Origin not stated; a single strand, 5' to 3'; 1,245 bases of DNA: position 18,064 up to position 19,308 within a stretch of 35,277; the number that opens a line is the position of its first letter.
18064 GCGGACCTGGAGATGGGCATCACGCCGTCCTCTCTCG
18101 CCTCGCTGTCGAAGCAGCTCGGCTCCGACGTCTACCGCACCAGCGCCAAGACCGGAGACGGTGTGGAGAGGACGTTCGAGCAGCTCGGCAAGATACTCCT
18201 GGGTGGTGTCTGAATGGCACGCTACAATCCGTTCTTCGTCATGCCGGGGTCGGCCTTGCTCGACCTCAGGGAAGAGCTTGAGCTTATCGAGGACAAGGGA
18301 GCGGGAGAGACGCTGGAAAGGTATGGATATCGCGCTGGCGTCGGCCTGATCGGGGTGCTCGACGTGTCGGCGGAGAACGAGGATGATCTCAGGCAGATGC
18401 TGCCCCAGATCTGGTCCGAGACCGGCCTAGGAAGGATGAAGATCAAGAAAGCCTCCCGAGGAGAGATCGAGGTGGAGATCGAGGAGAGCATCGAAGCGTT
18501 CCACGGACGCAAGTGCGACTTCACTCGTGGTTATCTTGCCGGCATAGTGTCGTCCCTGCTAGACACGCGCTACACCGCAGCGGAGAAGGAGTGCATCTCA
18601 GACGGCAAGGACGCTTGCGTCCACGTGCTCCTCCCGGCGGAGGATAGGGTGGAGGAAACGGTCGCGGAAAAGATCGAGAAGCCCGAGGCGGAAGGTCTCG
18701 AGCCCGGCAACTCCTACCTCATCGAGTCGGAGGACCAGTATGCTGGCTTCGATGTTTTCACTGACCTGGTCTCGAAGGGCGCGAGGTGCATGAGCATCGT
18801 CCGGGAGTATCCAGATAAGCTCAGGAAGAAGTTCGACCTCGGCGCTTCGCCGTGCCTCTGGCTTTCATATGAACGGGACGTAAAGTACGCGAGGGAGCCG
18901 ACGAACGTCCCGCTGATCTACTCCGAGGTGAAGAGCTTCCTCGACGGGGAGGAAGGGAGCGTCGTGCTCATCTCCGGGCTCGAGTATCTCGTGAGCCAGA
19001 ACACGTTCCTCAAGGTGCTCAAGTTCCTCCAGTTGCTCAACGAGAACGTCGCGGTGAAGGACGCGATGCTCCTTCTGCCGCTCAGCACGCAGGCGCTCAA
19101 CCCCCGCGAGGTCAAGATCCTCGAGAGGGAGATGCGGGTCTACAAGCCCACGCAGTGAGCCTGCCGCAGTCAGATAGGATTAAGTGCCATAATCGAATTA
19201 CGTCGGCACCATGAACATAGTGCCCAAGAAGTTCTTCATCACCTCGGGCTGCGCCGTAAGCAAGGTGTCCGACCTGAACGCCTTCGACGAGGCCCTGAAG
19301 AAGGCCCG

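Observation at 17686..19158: Ras/Rab-like small GTPase directly abutting the gene for a V4R (Bet3-like) + DUF835 protein: candidate archaeal GTPase-regulator module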

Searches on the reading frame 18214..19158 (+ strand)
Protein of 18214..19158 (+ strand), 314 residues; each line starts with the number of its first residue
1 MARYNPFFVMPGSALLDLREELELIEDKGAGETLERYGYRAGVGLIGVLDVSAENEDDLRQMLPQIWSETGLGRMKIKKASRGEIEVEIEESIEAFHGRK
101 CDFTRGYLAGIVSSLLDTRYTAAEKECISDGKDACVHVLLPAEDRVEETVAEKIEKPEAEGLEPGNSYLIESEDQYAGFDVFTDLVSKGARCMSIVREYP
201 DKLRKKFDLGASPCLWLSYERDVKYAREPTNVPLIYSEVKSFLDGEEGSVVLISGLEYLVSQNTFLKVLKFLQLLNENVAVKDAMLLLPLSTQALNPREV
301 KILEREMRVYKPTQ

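Call 3: search_protein_families(library=pfam, proteins=[window:18214-19158:+], max_evalue=0.01)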
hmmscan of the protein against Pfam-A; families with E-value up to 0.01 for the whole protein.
window:18214-19158:+ (314 aa): 2 families
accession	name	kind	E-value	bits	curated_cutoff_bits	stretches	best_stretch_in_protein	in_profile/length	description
PF05763.18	DUF835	-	9.2e-27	93.9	33.1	1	178-307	8-136/136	Protein of unknown function (DUF835)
PF02830.23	V4R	-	1.2e-07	32.2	31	1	89-139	5-60/62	V4R domain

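Call 4: search_protein_families(library=ncbifam, proteins=[window:18214-19158:+], max_evalue=0.01)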
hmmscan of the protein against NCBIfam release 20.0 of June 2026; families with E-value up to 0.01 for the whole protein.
window:18214-19158:+ (314 aa): 1 family
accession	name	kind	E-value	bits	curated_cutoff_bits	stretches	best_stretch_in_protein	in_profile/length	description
NF053755.1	MsvR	equivalog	3.8e-09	36.6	220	1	48-138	142-235/236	transcriptional factor MsvR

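Call 14: find_homologous_proteins(query=window:18214-19158:+, max_evalue=0.001)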
Query window:18214-19158:+ (314 aa): 211 proteins with E <= 0.001 among 3949 candidates; the best 120 are listed.
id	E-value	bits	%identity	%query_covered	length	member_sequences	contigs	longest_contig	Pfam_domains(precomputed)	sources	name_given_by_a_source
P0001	2.4e-202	689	100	100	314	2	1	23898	PF05763.19,PF02830.24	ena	-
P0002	3.1e-177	606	88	99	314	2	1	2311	PF05763.19,PF02830.24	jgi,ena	-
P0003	1.7e-175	601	86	100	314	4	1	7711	PF05763.19,PF02830.24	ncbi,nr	ncbi:MAG: DUF835 domain-containing protein [Methanomassiliicoccales archaeon]|nr:DUF835 domain-conta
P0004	1.2e-168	578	83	99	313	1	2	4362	PF05763.19,PF02830.24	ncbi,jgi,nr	ncbi:MAG TPA: DUF835 domain-containing protein [Methanomassiliicoccales archaeon]|jgi:predicted hydr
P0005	2.0e-137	476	72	99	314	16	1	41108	PF05763.19,PF02830.24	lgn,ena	-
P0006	2.6e-135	469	68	100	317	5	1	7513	PF05763.19,PF02830.24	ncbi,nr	ncbi:MAG TPA: DUF835 domain-containing protein [Methanomassiliicoccales archaeon]|nr:DUF835 domain-c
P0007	1.9e-134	466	68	100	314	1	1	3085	PF05763.19,PF02830.24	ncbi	-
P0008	1.6e-131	456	67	100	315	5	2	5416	PF05763.19,PF02830.24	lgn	-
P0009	1.3e-128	447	66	100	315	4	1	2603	PF05763.19,PF02830.24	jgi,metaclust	metaclust:\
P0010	4.1e-128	445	66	100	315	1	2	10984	PF05763.19,PF02830.24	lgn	-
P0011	7.4e-128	444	66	98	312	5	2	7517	PF05763.19,PF02830.24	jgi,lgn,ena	-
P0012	8.5e-128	444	66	99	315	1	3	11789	PF05763.19,PF02830.24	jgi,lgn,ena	-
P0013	9.4e-128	444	66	98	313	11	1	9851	PF05763.19,PF02830.24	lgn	-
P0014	1.1e-127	444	66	98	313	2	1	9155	PF05763.19,PF02830.24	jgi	jgi:predicted hydrocarbon binding protein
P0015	2.4e-127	442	65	98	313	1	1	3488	PF05763.19,PF02830.24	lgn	-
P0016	3.3e-127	442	65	98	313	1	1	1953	PF05763.19,PF02830.24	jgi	jgi:predicted hydrocarbon binding protein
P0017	3.4e-127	442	66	97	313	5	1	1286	PF05763.19,PF02830.24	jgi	jgi:predicted hydrocarbon binding protein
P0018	6.0e-127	441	66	98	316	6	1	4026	PF05763.19,PF02830.24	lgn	-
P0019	6.5e-127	441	66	98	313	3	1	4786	PF05763.19,PF02830.24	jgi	jgi:predicted hydrocarbon binding protein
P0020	6.5e-127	441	66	98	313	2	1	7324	PF05763.19,PF02830.24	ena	-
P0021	6.5e-127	441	65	98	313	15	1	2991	PF05763.19,PF02830.24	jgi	-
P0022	8.7e-127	441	66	98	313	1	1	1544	PF05763.19,PF02830.24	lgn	-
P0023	4.9e-126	438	64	99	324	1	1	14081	PF05763.19,PF02830.24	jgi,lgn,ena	-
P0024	8.1e-126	437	65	98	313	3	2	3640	PF05763.19,PF02830.24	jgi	jgi:predicted hydrocarbon binding protein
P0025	3.1e-125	436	66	98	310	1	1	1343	PF05763.19,PF02830.24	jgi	jgi:predicted hydrocarbon binding protein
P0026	5.1e-125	435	65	98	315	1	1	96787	PF05763.19,PF02830.24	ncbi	ncbi:MAG: DUF835 domain-containing protein [Methanomassiliicoccales archaeon]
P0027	5.1e-125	435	66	98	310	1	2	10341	PF05763.19,PF02830.24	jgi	jgi:predicted hydrocarbon binding protein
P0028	7.5e-125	434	66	98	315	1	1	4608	PF05763.19,PF02830.24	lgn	-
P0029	1.5e-124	433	66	98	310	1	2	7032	PF05763.19,PF02830.24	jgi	jgi:predicted hydrocarbon binding protein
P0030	2.3e-124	433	66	98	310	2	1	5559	PF05763.19,PF02830.24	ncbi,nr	ncbi:MAG: DUF835 domain-containing protein [Methanomassiliicoccales archaeon]|nr:DUF835 domain-conta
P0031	4.1e-124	432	65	98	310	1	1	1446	PF05763.19,PF02830.24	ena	-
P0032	4.3e-123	428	64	98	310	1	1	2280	PF05763.19,PF02830.24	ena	-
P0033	9.5e-123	427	64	98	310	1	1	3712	PF05763.19,PF02830.24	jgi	jgi:predicted hydrocarbon binding protein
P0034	1.6e-122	427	65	98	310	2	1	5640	PF05763.19,PF02830.24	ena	-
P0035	2.1e-122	426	64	98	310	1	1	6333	PF05763.19,PF02830.24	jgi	-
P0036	2.8e-122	426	64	98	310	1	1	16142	PF05763.19,PF02830.24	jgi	jgi:predicted hydrocarbon binding protein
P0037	3.6e-122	425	64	98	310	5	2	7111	PF05763.19,PF02830.24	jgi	jgi:predicted hydrocarbon binding protein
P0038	7.2e-122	424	63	98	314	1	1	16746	PF05763.19,PF02830.24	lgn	-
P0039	1.6e-121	423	65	98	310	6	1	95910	PF05763.19,PF02830.24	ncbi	-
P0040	1.8e-121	423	64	98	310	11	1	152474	PF05763.19,PF02830.24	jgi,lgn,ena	-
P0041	8.3e-121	421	64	98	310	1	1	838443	PF05763.19,PF02830.24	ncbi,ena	-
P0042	1.7e-120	420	62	98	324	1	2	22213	PF05763.19,PF02830.24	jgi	jgi:predicted hydrocarbon binding protein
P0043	2.5e-117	410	62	98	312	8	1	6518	PF05763.19,PF02830.24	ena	-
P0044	6.0e-117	408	60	97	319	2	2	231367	PF05763.19,PF02830.24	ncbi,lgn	ncbi:MAG: DUF835 domain-containing protein [Methanomassiliicoccales archaeon]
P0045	6.0e-116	405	63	96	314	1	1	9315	PF05763.19,PF02830.24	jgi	jgi:predicted hydrocarbon binding protein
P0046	1.2e-115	404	60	98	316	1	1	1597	PF05763.19,PF02830.24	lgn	-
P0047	1.3e-115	404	60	98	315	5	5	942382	PF05763.19,PF02830.24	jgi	-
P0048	1.9e-115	403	59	100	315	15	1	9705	PF05763.19,PF02830.24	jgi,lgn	jgi:predicted hydrocarbon binding protein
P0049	2.1e-114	400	58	98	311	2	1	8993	PF05763.19,PF02830.24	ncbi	-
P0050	4.6e-113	396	59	98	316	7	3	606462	PF05763.19,PF02830.24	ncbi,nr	ncbi:MAG: DUF835 domain-containing protein [Methanomassiliicoccales archaeon]|nr:DUF835 domain-conta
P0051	6.4e-112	392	59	97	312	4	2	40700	PF05763.19,PF02830.24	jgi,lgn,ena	-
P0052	2.6e-111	390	58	97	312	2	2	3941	PF05763.19,PF02830.24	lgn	-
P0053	3.7e-111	389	58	97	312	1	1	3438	PF05763.19,PF02830.24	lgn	-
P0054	4.2e-109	383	57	98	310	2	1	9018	PF05763.19,PF02830.24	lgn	-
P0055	7.8e-109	382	58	97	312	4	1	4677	PF05763.19,PF02830.24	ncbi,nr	ncbi:MAG: DUF835 domain-containing protein [Methanomassiliicoccales archaeon]|nr:DUF835 domain-conta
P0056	2.9e-107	377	56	97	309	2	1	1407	PF05763.19,PF02830.24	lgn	-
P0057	7.1e-107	375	57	97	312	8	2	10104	PF05763.19,PF02830.24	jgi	jgi:predicted hydrocarbon binding protein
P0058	3.8e-106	373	58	98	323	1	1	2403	PF05763.19,PF02830.24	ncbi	-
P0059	5.8e-105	369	56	99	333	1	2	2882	PF05763.19,PF02830.24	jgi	jgi:predicted hydrocarbon binding protein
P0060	1.3e-103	365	56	94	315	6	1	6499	PF05763.19,PF02830.24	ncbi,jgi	ncbi:MAG: DUF835 domain-containing protein [Methanomassiliicoccales archaeon]|jgi:predicted hydrocar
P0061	3.4e-103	363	56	94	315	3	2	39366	PF05763.19,PF02830.24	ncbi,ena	-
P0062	9.7e-103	362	57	97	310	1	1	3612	PF05763.19,PF02830.24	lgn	-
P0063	1.7e-102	361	54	94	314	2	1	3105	PF05763.19,PF02830.24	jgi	jgi:predicted hydrocarbon binding protein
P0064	2.6e-102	360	55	94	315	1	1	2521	PF05763.19,PF02830.24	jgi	jgi:predicted hydrocarbon binding protein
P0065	9.8e-102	358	56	94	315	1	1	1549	PF05763.19,PF02830.24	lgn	-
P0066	1.0e-101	358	56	94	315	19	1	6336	PF05763.19,PF02830.24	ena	-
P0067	1.0e-101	358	56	97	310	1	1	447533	PF05763.19,PF02830.24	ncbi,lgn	-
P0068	2.8e-101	357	54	94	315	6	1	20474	PF05763.19,PF02830.24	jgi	jgi:predicted hydrocarbon binding protein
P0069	3.8e-101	356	56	97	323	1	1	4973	PF05763.19,PF02830.24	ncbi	-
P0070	1.6e-100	354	54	94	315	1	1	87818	PF05763.19,PF02830.24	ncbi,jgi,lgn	ncbi:MAG TPA: DUF835 domain-containing protein [Methanomassiliicoccales archaeon]|jgi:predicted hydr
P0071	4.3e-100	353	53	96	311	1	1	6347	PF05763.19,PF02830.24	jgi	jgi:predicted hydrocarbon binding protein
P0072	4.3e-100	353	53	97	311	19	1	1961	PF05763.19,PF02830.24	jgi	-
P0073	6.3e-100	352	54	96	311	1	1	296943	PF05763.19,PF02830.24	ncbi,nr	ncbi:MAG: V4R domain protein [Methanomassiliicoccales archaeon PtaU1.Bin124]|nr:MAG: V4R domain prot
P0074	9.5e-100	352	52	97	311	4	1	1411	PF05763.19,PF02830.24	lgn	-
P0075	1.2e-99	352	55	98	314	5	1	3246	PF05763.19,PF02830.24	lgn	-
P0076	2.2e-99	351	54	94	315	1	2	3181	PF05763.19,PF02830.24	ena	-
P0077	3.6e-99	350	53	96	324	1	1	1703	PF05763.19,PF02830.24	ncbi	-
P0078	3.8e-99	350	54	97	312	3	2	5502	PF05763.19,PF02830.24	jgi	jgi:predicted hydrocarbon binding protein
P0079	7.0e-99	349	55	96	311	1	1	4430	PF05763.19,PF02830.24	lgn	-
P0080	1.1e-98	348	53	94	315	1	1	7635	PF05763.19,PF02830.24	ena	-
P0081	3.0e-98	347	53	94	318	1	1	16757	PF05763.19,PF02830.24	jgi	jgi:predicted hydrocarbon binding protein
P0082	3.2e-98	347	53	96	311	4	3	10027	PF05763.19,PF02830.24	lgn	-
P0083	7.4e-98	346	52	97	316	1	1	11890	PF05763.19,PF02830.24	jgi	jgi:predicted hydrocarbon binding protein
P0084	8.5e-98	345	53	96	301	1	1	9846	PF05763.19,PF02830.24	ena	-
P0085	9.3e-98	345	53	94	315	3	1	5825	PF05763.19,PF02830.24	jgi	jgi:predicted hydrocarbon binding protein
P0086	1.1e-97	345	53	97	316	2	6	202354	PF05763.19,PF02830.24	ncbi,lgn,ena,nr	ncbi:MAG TPA: DUF835 domain-containing protein [Methanomassiliicoccales archaeon]|nr:DUF835 domain-c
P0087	1.4e-97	345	53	97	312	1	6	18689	PF05763.19,PF02830.24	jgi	-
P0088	1.8e-97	344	52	96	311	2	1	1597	PF05763.19,PF02830.24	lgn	-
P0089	1.9e-97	344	52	97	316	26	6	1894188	PF05763.19,PF02830.24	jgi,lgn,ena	jgi:predicted hydrocarbon binding protein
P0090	1.9e-97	344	52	97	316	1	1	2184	PF05763.19,PF02830.24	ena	-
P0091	2.2e-97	344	52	97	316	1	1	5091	PF05763.19,PF02830.24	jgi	jgi:predicted hydrocarbon binding protein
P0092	2.3e-97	344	52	97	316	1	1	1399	PF05763.19,PF02830.24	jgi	-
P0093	2.6e-97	344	52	97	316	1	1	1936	PF05763.19,PF02830.24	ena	-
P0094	2.9e-97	344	52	97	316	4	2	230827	PF05763.19,PF02830.24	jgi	-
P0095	4.2e-97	343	52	97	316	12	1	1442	PF05763.19,PF02830.24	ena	-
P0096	4.7e-97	343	52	96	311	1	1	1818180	PF05763.19,PF02830.24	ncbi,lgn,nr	ncbi:MAG: DUF835 domain-containing protein [Methanomassiliicoccales archaeon]|nr:MAG: DUF835 domain-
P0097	4.9e-97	343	52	97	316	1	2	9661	PF05763.19,PF02830.24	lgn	-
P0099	1.0e-96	342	54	99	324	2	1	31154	PF05763.19,PF02830.24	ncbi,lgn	-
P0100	1.1e-96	342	52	97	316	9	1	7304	PF05763.19,PF02830.24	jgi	-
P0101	1.2e-96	342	52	97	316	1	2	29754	PF05763.19,PF02830.24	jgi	jgi:predicted hydrocarbon binding protein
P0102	1.2e-96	342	54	97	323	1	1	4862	PF05763.19,PF02830.24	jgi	jgi:predicted hydrocarbon binding protein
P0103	1.5e-96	341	52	97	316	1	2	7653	PF05763.19,PF02830.24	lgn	-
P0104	1.7e-96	341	51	97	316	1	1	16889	PF05763.19,PF02830.24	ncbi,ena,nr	ncbi:MAG TPA: DUF835 domain-containing protein [Methanomassiliicoccales archaeon]|nr:DUF835 domain-c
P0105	2.0e-96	341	55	97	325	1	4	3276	PF05763.19,PF02830.24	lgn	-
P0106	2.2e-96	341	51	97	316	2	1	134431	PF05763.19,PF02830.24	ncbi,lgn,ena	-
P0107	2.9e-96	340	53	96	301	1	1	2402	PF05763.19,PF02830.24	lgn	-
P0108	2.9e-96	340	51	97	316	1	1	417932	PF05763.19,PF02830.24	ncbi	ncbi:MAG: DUF835 domain-containing protein [Methanomassiliicoccales archaeon]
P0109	3.3e-96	340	54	96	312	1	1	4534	PF05763.19,PF02830.24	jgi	jgi:predicted hydrocarbon binding protein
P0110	3.4e-96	340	51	97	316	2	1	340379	PF05763.19,PF02830.24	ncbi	ncbi:MAG: DUF835 domain-containing protein [Methanomassiliicoccales archaeon]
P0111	3.6e-96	340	51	96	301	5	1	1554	PF05763.19,PF02830.24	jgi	jgi:predicted hydrocarbon binding protein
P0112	4.3e-96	340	51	97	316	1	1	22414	PF05763.19,PF02830.24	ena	-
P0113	4.4e-96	340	55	97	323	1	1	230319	PF05763.19,PF02830.24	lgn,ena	-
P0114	4.5e-96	340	51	97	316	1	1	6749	PF05763.19,PF02830.24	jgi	-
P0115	6.9e-96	339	51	97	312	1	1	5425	PF05763.19,PF02830.24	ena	-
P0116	9.2e-96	339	51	96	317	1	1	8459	PF05763.19,PF02830.24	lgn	-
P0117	9.4e-96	339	51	96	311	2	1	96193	PF05763.19,PF02830.24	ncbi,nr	ncbi:MAG: DUF835 domain-containing protein [Euryarchaeota archaeon]|nr:DUF835 domain-containing prot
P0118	1.1e-95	339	54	99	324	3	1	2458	PF05763.19,PF02830.24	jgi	jgi:predicted hydrocarbon binding protein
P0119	1.3e-95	338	51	97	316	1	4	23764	PF05763.19,PF02830.24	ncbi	-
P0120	3.5e-95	337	52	96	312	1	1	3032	PF05763.19,PF02830.24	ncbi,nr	ncbi:MAG TPA: DUF835 domain-containing protein [Methanomassiliicoccales archaeon]|nr:DUF835 domain-c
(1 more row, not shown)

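Call 17: find_related_loci(query=A1, collection=genome_contigs, flank=5000)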
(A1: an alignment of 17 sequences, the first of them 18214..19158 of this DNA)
Query A1 (314 aa) in genome_contigs; peptide patterns used: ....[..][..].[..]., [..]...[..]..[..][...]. (x = any residue, [..] = any of these).
263 stretches matched a pattern; 57 encode a relative of the query (tblastn E <= 1e-3); 56 distinct loci.
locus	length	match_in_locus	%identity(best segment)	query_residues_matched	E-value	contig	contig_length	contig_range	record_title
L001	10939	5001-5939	67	1-314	2e-140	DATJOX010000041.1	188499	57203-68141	MAG TPA_asm: Methanomassiliicoccales archaeon isolate SMAG_U14898 k141_203840, whole genome shotgun sequence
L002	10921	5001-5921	67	5-312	2e-136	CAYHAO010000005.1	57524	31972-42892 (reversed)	MAG TPA_asm: uncultured Methanomassiliicoccaceae archaeon isolate ERP119294_co1_233 genome assembly, contig: NODE_529_le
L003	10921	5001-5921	65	5-312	6e-133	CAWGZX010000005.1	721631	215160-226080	MAG: Methanomassiliicoccaceae archaeon isolate MFD02979.bin.1.52 genome assembly, contig: contig_38548, whole genome sho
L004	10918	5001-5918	65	5-311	5e-132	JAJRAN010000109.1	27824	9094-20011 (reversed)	MAG: Methanomassiliicoccales archaeon isolate OWC_0013 OWC_0013_k121_8535539, whole genome shotgun sequence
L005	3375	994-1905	66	5-311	5e-126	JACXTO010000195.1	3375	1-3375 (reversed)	MAG: Methanomassiliicoccaceae archaeon isolate bin_47_IMCAS k117_10021993, whole genome shotgun sequence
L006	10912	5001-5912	64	5-311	4e-118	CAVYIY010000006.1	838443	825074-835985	MAG: Methanomassiliicoccaceae archaeon isolate MFD01299.bin.2.50 genome assembly, contig: contig_1889, whole genome shot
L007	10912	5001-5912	65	5-311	8e-121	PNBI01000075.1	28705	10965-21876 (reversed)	MAG: Methanomassiliicoccaceae archaeon isolate fen_33 73.20110800_E3D.115_contig_2652, whole genome shotgun sequence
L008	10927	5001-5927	60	6-314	3e-113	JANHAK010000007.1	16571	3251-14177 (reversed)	MAG: Methanomassiliicoccales archaeon isolate LCB019-061 scaffold_4279_c1, whole genome shotgun sequence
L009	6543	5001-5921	58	5-311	8e-113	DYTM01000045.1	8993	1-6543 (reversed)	MAG TPA_asm: Methanomassiliicoccus sp. isolate DR5_59_6 Afr_mines_DR5_1487_length_8993_cov_2_412061, whole genome shotgu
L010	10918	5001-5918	59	5-310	4e-112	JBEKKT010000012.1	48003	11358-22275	MAG: Methanomassiliicoccales archaeon isolate SPRUCE 353 SPRUCE_353_12, whole genome shotgun sequence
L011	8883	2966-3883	58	5-310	3e-112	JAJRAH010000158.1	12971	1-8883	MAG: Methanomassiliicoccales archaeon isolate OWC_0007 OWC_0007_k121_16900227, whole genome shotgun sequence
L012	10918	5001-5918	58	5-310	6e-110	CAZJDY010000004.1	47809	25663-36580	MAG TPA_asm: uncultured Methanomassiliicoccaceae archaeon isolate binchicken_co167_198 genome assembly, contig: k141_814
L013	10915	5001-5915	56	5-309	7e-108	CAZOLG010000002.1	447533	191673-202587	MAG TPA_asm: uncultured Methanomassiliicoccales archaeon isolate SRP141376_co1_297 genome assembly, contig: NODE_6_lengt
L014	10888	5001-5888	56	6-300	4e-107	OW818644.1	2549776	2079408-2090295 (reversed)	metagenome genome assembly, chromosome: 1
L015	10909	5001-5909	54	6-308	3e-106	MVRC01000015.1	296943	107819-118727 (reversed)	MAG: Methanomassiliicoccales archaeon PtaU1.Bin124 A4E32_contig000015, whole genome shotgun sequence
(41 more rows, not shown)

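Call 26: search_solved_structures(query=A1, max_evalue=1, show_alignments=3)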
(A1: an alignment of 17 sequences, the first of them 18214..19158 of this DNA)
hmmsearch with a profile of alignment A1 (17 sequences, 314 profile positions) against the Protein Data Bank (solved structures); distinct sequences matched with E-value up to 1: 7.
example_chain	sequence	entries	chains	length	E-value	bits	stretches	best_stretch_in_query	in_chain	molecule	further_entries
5kbe_A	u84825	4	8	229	0.0014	20.9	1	5-151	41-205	MopR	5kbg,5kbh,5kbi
7vqf_A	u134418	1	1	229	0.0017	20.7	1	5-151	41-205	Phenol sensing regulator, MopR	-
5fru_A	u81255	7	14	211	0.0025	20.1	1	100-149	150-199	Positive phenol-degradative gene regulator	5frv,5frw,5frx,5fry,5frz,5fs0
2osd_A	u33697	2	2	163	0.0035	19.6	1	102-144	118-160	Hypothetical protein MJ1460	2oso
2yzl_A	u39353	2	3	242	0.059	15.6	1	61-117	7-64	Phosphoribosylaminoimidazole-succinocarboxamide synthase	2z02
6iy8_A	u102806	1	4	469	0.21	13.8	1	12-153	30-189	Positive regulator CapR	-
9nw3_6A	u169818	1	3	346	0.55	12.4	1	86-176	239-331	Cation channel family protein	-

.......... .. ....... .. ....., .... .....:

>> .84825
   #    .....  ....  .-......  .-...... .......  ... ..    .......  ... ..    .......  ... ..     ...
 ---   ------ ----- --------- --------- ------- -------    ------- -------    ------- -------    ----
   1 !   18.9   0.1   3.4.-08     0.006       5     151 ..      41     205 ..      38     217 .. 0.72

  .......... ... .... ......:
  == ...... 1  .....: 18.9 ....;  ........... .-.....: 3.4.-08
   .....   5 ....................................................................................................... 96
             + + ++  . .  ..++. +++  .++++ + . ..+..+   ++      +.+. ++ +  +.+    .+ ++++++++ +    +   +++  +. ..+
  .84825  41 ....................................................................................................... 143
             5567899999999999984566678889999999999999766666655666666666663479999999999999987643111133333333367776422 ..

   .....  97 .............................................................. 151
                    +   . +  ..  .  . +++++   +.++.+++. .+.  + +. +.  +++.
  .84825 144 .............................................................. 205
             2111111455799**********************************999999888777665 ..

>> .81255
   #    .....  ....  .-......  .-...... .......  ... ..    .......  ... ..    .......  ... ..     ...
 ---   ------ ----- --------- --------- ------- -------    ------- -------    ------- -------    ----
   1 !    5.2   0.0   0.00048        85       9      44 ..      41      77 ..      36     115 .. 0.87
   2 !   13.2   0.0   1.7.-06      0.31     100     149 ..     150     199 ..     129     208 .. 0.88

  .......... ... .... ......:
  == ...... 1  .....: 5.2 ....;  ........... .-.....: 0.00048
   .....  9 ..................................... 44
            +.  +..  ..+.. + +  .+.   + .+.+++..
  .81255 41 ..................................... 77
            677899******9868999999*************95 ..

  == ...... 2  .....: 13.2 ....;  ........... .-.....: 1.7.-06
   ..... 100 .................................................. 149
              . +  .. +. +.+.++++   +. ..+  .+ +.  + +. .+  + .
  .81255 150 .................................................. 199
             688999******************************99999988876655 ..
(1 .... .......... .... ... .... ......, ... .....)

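Call 28: predict_structure(alignment_id=A1)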
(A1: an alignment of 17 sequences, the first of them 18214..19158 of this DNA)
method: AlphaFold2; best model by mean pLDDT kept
length: 314 residues; sequences in the alignment: 17
mean_pLDDT: 79.5   pTM: 0.49
mean pLDDT of the five models: 79.5, 78.5, 78.1, 77.7, 76.1
residues with pLDDT >= 90: 80; 70-90: 187; 50-70: 14; < 50: 33
segments of 3 or more residues with pLDDT < 50: 1-7, 144-158, 219-228
pLDDT, mean of each block of 10 residues (from residue 1): 42 77 72 83 82 89 88 85 90 87 92 91 92 93 47 41 88 84 86 86 81 71 41 79 81 88 83 88 90 81 89 65
secondary structure, 60 per line:
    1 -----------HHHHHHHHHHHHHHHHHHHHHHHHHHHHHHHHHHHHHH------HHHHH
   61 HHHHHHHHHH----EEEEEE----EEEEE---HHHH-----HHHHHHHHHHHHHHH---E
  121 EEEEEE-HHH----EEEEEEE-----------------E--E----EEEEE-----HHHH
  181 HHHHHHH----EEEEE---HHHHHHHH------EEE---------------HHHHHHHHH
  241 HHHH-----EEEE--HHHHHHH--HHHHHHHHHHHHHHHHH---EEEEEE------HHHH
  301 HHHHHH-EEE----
elements in order: H12-49 H56-70 E75-80 E85-89 H93-96 H102-116 E120-126 E135-141 E167-171 H177-187 E192-196 H200-207 E214-216 H232-244 E250-253 H256-262 H265-281 E285-290 H297-306 E308-310
